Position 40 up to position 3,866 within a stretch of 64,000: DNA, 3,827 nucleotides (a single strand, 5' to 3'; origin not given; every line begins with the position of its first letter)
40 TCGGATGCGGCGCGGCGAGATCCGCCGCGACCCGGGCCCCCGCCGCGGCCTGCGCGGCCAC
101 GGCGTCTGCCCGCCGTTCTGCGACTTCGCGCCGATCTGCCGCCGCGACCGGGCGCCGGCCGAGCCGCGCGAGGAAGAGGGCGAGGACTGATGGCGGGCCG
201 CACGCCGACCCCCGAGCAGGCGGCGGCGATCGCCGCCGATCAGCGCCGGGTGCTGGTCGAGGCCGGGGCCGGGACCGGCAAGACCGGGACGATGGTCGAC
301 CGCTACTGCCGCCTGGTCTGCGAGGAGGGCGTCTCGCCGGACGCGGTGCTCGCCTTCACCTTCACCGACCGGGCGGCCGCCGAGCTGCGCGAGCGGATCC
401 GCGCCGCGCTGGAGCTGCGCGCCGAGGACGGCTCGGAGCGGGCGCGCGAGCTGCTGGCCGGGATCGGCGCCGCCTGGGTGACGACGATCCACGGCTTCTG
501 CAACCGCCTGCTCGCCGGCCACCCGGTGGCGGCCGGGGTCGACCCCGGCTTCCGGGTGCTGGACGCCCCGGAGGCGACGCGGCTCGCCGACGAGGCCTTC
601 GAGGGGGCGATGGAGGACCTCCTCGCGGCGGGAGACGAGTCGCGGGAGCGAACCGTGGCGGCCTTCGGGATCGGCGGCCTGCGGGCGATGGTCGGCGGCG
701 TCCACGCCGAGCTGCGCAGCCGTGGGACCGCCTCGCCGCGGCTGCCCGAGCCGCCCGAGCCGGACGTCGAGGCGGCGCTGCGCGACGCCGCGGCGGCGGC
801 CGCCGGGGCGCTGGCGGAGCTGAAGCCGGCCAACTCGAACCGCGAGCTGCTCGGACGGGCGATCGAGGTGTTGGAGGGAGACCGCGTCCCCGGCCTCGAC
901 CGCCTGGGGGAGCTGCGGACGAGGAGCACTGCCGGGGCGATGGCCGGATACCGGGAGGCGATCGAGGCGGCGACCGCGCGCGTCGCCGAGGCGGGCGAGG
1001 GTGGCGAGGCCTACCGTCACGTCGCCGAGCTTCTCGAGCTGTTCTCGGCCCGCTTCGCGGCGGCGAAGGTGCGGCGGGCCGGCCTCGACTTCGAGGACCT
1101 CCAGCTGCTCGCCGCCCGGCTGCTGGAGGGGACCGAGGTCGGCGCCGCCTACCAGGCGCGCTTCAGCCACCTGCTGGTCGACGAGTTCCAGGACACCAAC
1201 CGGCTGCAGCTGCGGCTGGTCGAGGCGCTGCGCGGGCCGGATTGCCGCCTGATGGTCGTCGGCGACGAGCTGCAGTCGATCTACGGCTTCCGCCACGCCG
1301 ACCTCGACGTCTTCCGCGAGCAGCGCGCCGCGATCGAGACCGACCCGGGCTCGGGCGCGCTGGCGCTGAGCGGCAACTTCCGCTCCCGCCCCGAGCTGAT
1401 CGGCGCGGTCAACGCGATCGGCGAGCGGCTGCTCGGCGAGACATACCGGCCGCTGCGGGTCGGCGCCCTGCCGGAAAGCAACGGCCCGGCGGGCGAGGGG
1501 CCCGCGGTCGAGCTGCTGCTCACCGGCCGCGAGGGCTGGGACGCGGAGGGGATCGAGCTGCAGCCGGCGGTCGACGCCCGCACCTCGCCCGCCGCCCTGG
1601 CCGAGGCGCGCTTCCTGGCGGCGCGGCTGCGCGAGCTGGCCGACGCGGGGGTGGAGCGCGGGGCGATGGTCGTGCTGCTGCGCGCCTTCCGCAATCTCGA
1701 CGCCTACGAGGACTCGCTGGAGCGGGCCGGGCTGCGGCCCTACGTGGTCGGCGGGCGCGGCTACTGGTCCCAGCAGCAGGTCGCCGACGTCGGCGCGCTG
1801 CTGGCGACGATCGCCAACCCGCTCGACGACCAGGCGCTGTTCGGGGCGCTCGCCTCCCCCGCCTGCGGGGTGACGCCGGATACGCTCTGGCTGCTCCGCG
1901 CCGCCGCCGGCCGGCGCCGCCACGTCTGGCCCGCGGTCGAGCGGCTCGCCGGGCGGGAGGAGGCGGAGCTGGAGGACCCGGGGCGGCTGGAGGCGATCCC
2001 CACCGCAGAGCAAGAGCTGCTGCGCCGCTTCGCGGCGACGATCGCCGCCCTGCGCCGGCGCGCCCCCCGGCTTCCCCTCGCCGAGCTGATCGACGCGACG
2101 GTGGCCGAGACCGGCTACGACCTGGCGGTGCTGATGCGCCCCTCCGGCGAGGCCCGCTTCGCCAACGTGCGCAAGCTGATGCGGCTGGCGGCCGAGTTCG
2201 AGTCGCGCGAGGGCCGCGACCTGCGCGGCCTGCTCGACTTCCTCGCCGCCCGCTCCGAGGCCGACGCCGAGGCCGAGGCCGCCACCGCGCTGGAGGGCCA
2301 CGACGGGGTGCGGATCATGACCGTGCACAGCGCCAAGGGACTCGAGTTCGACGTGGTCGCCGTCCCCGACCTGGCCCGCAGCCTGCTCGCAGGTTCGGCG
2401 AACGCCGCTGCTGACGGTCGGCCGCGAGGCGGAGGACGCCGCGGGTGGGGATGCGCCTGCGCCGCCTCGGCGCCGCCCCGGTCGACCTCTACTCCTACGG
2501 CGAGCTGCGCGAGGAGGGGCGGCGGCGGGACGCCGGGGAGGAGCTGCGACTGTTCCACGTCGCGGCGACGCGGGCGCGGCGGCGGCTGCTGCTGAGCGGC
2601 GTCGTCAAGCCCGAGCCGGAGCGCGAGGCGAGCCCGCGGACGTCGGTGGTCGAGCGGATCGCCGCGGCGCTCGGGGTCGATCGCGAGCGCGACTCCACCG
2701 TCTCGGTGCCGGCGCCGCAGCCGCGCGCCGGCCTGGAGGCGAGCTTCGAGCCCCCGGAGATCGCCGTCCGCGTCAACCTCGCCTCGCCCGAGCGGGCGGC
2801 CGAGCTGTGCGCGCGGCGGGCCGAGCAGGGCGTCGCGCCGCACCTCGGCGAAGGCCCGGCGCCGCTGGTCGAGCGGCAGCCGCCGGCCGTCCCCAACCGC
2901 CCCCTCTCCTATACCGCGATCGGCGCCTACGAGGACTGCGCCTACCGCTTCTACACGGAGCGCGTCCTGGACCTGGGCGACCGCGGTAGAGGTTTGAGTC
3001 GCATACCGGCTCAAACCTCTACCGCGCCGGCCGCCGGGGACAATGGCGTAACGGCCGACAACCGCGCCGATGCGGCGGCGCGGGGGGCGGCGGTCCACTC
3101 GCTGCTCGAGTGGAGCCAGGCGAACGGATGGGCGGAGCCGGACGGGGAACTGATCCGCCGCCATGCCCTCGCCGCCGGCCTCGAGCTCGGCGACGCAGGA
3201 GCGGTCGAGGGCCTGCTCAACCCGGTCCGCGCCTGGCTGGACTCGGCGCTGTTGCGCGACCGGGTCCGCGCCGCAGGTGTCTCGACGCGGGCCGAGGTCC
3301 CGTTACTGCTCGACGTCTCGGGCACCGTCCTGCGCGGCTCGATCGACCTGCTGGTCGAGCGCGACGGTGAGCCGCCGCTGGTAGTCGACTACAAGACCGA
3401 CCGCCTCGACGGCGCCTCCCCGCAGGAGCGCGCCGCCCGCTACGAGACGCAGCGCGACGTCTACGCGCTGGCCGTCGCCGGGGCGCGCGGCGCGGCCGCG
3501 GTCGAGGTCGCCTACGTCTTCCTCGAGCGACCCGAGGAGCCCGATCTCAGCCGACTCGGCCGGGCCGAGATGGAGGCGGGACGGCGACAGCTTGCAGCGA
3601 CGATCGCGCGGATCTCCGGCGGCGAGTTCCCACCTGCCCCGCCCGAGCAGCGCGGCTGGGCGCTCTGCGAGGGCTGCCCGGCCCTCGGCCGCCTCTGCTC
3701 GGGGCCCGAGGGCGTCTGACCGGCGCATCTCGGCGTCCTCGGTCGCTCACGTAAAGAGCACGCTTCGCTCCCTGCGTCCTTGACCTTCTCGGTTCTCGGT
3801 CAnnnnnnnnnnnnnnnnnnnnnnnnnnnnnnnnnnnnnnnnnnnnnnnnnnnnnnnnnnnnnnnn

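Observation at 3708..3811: Five copies of a TIR-bounded palindromic element whose terminal TGA serves as the stop codon of the neighbouring gene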

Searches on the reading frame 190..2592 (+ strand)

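Call 67: search_protein_families(library=pfam, proteins=[window:190-2592:+], max_evalue=0.00001)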
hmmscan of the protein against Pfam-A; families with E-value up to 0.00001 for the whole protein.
window:190-2592:+ (801 aa): 4 families
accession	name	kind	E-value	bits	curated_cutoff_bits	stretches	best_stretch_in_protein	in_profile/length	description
PF00580.27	UvrD-helicase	-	1.2e-56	192.8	23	1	7-377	2-265/271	UvrD/REP helicase N-terminal domain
PF13361.12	UvrD_C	-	3.4e-20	73.2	25.6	2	651-729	232-309/350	UvrD-like helicase C-terminal domain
PF13245.12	AAA_19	-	7.1e-20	72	25.1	1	11-368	4-134/134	AAA domain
PF13604.12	AAA_30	-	3.2e-06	27.5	27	0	9-70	5-66/191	AAA domain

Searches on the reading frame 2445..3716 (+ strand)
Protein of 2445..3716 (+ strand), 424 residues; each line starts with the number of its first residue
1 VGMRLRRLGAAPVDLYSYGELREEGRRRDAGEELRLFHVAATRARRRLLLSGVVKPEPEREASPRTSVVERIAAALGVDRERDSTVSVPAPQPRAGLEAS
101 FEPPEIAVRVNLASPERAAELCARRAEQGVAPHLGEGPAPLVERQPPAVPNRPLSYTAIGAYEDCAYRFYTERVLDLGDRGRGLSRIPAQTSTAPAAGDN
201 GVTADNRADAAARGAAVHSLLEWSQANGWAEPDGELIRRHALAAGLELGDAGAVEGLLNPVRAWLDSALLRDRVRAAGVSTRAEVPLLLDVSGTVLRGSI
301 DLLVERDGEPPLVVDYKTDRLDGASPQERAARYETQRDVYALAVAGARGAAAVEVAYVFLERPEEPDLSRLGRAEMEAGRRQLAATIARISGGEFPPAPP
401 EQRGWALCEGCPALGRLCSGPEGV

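Call 67: search_protein_families(library=pfam, proteins=[window:2445-3716:+], max_evalue=0.00001)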
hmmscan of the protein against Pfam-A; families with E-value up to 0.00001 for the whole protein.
window:2445-3716:+ (424 aa): 1 family
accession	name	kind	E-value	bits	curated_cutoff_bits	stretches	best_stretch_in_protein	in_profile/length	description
PF12705.13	PDDEXK_1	-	8.4e-23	82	22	1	154-413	2-242/247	PD-(D/E)XK nuclease superfamily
